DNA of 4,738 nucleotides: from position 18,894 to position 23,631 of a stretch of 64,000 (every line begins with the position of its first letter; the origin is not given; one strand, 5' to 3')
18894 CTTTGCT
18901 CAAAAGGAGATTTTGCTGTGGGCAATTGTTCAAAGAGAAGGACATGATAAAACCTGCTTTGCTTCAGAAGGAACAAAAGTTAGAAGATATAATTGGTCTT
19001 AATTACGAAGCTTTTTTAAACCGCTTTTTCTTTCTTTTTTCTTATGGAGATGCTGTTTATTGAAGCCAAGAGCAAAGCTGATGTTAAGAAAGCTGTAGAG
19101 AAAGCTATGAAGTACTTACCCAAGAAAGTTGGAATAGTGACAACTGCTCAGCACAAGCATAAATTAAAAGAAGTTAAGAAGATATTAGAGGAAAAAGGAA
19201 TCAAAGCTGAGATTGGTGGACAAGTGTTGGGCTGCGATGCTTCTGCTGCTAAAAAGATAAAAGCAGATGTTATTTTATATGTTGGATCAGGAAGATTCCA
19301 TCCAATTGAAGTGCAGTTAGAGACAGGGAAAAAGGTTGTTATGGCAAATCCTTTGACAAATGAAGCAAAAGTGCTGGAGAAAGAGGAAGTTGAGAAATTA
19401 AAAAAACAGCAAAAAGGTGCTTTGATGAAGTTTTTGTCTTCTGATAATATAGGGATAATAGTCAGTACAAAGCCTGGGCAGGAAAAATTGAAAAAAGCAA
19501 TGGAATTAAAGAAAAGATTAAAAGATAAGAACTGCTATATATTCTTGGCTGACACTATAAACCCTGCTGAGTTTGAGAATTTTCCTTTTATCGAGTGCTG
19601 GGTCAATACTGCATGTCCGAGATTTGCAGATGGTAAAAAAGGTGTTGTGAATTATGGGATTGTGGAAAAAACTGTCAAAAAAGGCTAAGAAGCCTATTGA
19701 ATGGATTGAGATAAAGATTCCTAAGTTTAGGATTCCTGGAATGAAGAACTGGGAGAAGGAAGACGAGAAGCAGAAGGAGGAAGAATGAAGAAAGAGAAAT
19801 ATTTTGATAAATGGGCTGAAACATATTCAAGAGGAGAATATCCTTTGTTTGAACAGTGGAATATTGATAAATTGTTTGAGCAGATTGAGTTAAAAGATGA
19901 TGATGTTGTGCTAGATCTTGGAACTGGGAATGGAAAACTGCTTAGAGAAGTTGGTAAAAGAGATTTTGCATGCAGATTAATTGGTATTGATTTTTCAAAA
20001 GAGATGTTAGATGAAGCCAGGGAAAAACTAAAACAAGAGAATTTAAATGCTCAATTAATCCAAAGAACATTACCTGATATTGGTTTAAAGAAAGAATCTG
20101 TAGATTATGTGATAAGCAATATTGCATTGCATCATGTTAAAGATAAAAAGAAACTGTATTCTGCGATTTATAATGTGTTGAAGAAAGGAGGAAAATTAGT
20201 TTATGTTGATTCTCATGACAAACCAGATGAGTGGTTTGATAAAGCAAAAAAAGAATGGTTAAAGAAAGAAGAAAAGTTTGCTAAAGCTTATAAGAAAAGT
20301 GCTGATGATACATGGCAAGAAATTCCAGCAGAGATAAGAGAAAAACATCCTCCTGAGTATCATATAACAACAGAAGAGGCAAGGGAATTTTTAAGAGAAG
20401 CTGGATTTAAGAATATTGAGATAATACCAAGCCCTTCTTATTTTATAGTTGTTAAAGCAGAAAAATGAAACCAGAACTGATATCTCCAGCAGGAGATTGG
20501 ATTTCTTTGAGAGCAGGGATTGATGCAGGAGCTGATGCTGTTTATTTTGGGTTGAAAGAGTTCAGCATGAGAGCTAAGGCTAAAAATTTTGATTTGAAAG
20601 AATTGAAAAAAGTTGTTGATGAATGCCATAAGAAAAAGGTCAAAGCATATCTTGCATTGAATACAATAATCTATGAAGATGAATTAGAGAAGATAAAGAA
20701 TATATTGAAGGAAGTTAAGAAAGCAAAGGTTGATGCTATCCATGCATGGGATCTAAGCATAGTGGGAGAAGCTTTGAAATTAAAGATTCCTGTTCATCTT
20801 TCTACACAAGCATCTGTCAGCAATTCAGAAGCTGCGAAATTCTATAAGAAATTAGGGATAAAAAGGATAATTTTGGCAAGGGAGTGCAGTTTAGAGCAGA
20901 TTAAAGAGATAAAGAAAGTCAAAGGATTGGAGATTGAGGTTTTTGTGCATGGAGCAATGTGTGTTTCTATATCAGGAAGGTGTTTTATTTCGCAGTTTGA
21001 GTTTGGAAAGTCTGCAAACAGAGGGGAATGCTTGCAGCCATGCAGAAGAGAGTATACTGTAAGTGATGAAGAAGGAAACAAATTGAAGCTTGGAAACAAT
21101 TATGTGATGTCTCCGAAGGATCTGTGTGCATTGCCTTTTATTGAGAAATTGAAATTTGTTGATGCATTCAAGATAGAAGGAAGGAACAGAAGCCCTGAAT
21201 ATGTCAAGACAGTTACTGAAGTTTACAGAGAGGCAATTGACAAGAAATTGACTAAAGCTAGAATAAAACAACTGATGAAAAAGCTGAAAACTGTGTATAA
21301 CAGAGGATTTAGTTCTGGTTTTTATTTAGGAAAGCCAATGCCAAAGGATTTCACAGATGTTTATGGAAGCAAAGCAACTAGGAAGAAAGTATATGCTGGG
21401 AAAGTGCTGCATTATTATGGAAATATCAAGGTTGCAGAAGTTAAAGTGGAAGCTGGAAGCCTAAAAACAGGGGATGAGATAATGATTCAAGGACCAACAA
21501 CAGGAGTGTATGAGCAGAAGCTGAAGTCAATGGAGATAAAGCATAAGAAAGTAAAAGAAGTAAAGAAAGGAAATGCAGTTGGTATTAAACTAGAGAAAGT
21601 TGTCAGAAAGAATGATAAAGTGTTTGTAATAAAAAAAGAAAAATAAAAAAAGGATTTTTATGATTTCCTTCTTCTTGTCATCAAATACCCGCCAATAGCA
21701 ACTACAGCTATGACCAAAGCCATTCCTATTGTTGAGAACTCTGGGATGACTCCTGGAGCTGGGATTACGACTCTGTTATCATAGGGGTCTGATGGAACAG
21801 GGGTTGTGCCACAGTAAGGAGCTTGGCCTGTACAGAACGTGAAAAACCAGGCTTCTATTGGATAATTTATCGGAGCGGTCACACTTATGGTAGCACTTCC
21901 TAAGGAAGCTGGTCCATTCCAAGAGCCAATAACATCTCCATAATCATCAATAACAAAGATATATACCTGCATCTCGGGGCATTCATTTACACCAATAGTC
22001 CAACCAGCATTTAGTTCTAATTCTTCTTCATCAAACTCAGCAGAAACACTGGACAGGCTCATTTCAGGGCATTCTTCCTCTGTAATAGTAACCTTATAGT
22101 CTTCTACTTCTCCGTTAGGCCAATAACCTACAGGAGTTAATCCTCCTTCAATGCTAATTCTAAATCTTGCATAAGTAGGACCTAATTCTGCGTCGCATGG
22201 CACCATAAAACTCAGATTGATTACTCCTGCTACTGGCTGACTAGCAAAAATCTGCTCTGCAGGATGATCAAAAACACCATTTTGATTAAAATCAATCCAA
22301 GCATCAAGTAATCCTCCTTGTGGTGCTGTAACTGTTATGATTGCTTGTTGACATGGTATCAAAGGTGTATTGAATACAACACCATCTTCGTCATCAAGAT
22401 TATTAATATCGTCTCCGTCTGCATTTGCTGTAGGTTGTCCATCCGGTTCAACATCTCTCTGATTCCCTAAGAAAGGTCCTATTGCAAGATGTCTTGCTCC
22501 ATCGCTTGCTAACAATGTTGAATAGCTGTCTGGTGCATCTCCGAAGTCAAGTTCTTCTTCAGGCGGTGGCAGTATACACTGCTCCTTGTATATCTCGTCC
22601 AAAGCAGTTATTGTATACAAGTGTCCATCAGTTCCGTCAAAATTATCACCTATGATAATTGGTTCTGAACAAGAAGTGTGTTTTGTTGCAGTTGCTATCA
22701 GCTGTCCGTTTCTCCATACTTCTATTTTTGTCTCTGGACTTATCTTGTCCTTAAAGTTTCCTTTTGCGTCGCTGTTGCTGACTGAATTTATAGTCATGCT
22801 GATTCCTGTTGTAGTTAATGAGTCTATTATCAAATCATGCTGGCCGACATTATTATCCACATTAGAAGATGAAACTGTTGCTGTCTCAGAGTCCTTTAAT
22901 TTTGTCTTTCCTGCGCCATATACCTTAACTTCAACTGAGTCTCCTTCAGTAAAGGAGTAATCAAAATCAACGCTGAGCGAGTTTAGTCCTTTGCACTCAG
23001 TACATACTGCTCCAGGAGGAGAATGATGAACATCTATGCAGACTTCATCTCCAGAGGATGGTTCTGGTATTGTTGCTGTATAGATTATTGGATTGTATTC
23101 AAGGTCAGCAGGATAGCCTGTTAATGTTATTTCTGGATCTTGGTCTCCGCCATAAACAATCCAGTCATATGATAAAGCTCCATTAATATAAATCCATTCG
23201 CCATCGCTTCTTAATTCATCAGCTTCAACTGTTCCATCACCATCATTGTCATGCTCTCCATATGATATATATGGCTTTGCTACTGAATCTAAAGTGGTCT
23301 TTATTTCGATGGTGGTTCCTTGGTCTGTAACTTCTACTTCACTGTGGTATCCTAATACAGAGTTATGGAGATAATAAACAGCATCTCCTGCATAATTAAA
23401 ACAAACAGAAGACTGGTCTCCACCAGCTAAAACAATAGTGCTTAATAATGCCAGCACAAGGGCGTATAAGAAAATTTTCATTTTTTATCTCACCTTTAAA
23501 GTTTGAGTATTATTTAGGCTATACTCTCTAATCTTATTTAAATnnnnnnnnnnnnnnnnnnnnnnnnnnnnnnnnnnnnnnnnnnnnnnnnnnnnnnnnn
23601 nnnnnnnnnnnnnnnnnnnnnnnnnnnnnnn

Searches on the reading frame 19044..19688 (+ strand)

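Call 28: search_protein_families(library=pfam, proteins=[window:19044-19688:+], max_evalue=0.001)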
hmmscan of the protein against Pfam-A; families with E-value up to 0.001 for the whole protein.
window:19044-19688:+ (214 aa): 1 family
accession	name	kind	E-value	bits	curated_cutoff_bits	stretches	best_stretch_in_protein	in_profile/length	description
PF01866.22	Diphthamide_syn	-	3.1e-46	158.6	33.2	1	2-194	64-270/302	Putative diphthamide synthesis protein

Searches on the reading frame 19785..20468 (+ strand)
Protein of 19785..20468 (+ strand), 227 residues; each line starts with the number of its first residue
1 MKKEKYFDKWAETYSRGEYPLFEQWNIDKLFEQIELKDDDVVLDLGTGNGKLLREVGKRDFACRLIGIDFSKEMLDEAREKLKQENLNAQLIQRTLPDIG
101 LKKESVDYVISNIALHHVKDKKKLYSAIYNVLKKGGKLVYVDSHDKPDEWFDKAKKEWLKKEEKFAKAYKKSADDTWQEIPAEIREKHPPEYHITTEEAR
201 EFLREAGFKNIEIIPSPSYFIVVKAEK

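Call 28: search_protein_families(library=pfam, proteins=[window:19785-20468:+], max_evalue=0.001)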
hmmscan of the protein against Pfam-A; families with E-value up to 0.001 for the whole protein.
window:19785-20468:+ (227 aa): 17 families
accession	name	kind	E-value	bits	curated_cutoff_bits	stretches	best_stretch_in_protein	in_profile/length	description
PF13847.12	Methyltransf_31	-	3.5e-22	79.1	27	1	37-202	2-140/145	Methyltransferase domain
PF13649.12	Methyltransf_25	-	5.5e-22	78.7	27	1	42-136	1-97/97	Methyltransferase domain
PF08241.18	Methyltransf_11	-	3.1e-21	76.2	21.2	1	43-139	1-94/95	Methyltransferase domain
PF08242.18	Methyltransf_12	-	3.3e-17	63.4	30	1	43-138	1-98/98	Methyltransferase domain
PF13489.12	Methyltransf_23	-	4.1e-15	56.3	27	1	28-212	14-163/164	Methyltransferase domain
PF01209.24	Ubie_methyltran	-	3.4e-13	49.9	20.1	1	25-212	35-217/233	ubiE/COQ5 methyltransferase family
PF02353.26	CMAS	-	1.4e-09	38.1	27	1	26-161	50-187/273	Mycolic acid cyclopropane synthetase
PF05175.20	MTS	-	9.2e-09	35.6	23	1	30-146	23-144/170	Methyltransferase small domain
PF06325.19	PrmA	-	1.2e-06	28.6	22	1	32-139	156-257/296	Ribosomal protein L11 methyltransferase (PrmA)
PF01170.24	UPF0020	-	5.1e-06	26.8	22.3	1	62-164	76-187/197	RMKL-like, methyltransferase domain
PF24675.1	NpmA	-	9.9e-06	25.4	60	1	30-82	15-67/214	16S rRNA (adenine(1408)-N(1))-methyltransferase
PF02390.23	Methyltransf_4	-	4.3e-05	23.5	24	1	40-88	3-51/173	Putative methyltransferase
PF23525.1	Methyltransf_36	-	6.2e-05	22.7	27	0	27-94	28-108/268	AprA MT2-like domain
PF08003.17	Methyltransf_9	-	7.2e-05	22.3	23.8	1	25-140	102-217/315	Protein of unknown function (DUF1698)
PF01135.25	PCMT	-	0.00023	21.4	20.3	1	30-140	65-171/210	Protein-L-isoaspartate(D-aspartate) O-methyltransferase (PCMT)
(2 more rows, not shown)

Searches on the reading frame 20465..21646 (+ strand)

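Call 28: search_protein_families(library=pfam, proteins=[window:20465-21646:+], max_evalue=0.001)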
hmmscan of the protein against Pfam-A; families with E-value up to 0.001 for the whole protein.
window:20465-21646:+ (393 aa): 2 families
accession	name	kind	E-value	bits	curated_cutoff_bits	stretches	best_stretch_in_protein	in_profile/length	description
PF01136.24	Peptidase_U32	-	7.4e-76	254.9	22.4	1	74-291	1-231/233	Peptidase family U32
PF03144.31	GTP_EFTU_D2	-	5.7e-07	30.3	30.3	1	323-377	3-59/73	Elongation factor Tu domain 2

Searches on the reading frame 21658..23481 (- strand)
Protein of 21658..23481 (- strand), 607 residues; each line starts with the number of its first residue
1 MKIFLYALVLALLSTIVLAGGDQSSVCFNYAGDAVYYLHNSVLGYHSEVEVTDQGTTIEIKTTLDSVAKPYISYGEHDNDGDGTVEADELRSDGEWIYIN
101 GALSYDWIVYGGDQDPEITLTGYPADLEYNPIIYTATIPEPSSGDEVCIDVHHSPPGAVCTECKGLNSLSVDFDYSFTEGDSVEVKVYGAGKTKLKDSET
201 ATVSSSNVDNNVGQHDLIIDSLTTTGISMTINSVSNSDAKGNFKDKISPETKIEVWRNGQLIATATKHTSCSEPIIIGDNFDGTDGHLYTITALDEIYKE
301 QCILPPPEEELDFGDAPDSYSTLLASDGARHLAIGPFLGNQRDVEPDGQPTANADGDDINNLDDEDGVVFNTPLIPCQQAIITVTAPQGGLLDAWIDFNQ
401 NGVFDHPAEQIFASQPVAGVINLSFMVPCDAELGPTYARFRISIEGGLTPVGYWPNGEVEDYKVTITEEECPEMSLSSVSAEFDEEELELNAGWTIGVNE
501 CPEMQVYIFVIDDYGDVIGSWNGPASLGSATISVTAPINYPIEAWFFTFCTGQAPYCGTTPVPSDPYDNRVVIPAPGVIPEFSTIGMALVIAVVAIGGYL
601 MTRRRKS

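Call 4: search_protein_families(library=pfam, proteins=[window:21658-23481:-], max_evalue=1)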
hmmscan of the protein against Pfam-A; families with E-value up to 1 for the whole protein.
window:21658-23481:- (607 aa): 4 families
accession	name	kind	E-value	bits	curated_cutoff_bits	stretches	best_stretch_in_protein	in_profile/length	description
PF20009.4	GEVED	-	8.7e-16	59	24.4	1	393-465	3-78/78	GEVED domain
PF24269.1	DUF7467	-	3.6e-07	31.4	27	1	198-281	34-108/116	Domain of unknown function (DUF7467)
PF24186.1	DUF7414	-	0.11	13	27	1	17-43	13-39/50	Domain of unknown function (DUF7414)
PF13405.12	EF-hand_6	-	0.4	11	25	1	77-91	9-23/30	EF-hand domain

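Call 70: search_protein_families(library=ncbifam, proteins=[window:21658-23481:-], max_evalue=0.01)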
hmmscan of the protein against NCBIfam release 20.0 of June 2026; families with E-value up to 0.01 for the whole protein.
window:21658-23481:- (607 aa): 1 family
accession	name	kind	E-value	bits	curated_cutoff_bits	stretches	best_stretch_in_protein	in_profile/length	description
NF047971.1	ThermolysLepto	equivalog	4.4e-06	25.1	1350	1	394-468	693-773/776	M4 family metalopeptidase thermolysin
